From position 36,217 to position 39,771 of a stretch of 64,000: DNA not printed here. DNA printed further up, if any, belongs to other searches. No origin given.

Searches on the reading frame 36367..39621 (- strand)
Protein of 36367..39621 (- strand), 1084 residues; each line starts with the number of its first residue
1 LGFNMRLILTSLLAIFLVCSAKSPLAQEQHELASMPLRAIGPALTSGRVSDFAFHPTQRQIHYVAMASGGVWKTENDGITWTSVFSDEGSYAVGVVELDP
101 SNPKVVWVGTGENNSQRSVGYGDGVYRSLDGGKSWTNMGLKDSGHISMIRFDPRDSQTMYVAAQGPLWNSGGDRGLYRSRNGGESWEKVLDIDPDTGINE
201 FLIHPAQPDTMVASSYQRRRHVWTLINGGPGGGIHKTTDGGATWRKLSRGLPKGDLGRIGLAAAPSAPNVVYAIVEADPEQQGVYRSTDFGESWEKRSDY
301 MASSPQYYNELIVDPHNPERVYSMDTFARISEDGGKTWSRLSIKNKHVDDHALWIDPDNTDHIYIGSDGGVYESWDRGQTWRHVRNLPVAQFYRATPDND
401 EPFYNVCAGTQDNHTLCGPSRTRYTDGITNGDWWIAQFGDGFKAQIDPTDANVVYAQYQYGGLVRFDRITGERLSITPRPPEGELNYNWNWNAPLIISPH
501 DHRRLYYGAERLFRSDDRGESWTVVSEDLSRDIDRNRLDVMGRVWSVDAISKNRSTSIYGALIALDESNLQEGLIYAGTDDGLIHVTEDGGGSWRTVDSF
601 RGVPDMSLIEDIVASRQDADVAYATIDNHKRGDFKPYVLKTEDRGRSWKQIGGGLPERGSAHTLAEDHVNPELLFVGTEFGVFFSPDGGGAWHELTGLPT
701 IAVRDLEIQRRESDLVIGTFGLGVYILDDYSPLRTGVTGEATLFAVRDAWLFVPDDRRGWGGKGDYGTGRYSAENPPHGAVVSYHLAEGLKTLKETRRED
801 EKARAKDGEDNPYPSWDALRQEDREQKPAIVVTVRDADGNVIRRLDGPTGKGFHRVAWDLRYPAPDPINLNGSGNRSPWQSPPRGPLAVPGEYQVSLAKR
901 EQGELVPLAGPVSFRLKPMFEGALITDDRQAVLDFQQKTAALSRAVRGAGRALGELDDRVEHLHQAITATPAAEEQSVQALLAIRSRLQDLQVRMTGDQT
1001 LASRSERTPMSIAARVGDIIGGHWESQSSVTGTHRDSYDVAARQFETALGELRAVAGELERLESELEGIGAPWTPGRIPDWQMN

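Call 31: find_related_loci(query=window:36367-39621:-, collection=genome_contigs, flank=6000)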
Query window:36367-39621:- (1084 aa) in genome_contigs; peptide patterns used: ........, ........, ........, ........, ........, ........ (x = any residue, [..] = any of these).
117 stretches matched a pattern; 96 encode a relative of the query (tblastn E <= 1e-3); the best 80 are kept; 80 distinct loci.
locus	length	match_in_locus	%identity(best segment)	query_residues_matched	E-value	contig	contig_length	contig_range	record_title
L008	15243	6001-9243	70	5-1082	0e+0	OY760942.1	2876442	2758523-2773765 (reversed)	MAG: Xanthomonadales bacterium isolate 56ca4f93-a572-40e9-8799-c9c81aedc247 genome assembly, chromosome: 1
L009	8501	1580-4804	70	8-1081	0e+0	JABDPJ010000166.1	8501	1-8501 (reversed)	MAG: Lysobacterales bacterium isolate Site_B11 k127_216327, whole genome shotgun sequence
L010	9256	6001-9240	70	5-1081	0e+0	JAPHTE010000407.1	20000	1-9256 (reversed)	MAG: Lysobacterales bacterium isolate N1M-Bin_12 c_000000858213, whole genome shotgun sequence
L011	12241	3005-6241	69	5-1081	0e+0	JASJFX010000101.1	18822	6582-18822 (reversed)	MAG: Lysobacterales bacterium isolate ChSd.bin.45 ChesSed_k141_1499389, whole genome shotgun sequence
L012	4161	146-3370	70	8-1081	0e+0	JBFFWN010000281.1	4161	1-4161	MAG: Lysobacterales bacterium isolate Mix_mud24.2022.10.37 k141_1624209_length_4161_cov_7.8189, whole genome shotgun seq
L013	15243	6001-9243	70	5-1083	0e+0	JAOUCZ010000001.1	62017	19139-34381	MAG: Lysobacterales bacterium isolate 24_Oct_SF_Bin7 24_Oct_SF_Bin7_scaffold_15_c1, whole genome shotgun sequence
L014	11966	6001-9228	69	8-1081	0e+0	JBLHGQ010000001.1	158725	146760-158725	MAG: Rhodothermales bacterium isolate 3300054976_6 Ga0535667_0000029, whole genome shotgun sequence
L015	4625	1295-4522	68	6-1081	0e+0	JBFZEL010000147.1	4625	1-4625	MAG: Lysobacterales bacterium isolate PPR_0586 k121_5147337, whole genome shotgun sequence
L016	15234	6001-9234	68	4-1081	0e+0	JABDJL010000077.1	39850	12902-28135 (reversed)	MAG: Lysobacterales bacterium isolate SS_bin_22 k127_2865491, whole genome shotgun sequence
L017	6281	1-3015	66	46-1081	0e+0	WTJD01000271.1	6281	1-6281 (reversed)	MAG: Lysobacterales bacterium isolate PL36328bin_12 NODE_4101_length_6281_cov_6.742371, whole genome shotgun sequence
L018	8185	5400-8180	71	7-933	0e+0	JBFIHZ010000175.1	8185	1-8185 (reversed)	MAG: Lysobacterales bacterium isolate Mix_sand11.2021.09.Z.36 k141_1798287_length_8185_cov_12.0000, whole genome shotgun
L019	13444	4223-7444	62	11-1081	0e+0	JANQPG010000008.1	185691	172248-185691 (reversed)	MAG: Woeseiaceae bacterium isolate IP29b_bin.156 k99_753254, whole genome shotgun sequence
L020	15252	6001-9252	61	2-1082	0e+0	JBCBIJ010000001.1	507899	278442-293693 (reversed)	MAG: Pseudomonadota bacterium isolate J06623_3 NODE_1_length_507899_cov_9.836545, whole genome shotgun sequence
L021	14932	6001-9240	61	5-1082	0e+0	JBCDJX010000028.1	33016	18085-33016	MAG: Pseudomonadota bacterium isolate P01_H01_bin.45 k141_626562_length_33016_cov_31.6287, whole genome shotgun sequence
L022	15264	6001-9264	60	3-1082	0e+0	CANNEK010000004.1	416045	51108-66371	uncultured Kordiimonas sp. isolate 199-3Z.fasta genome assembly, contig: NODE_4, whole genome shotgun sequence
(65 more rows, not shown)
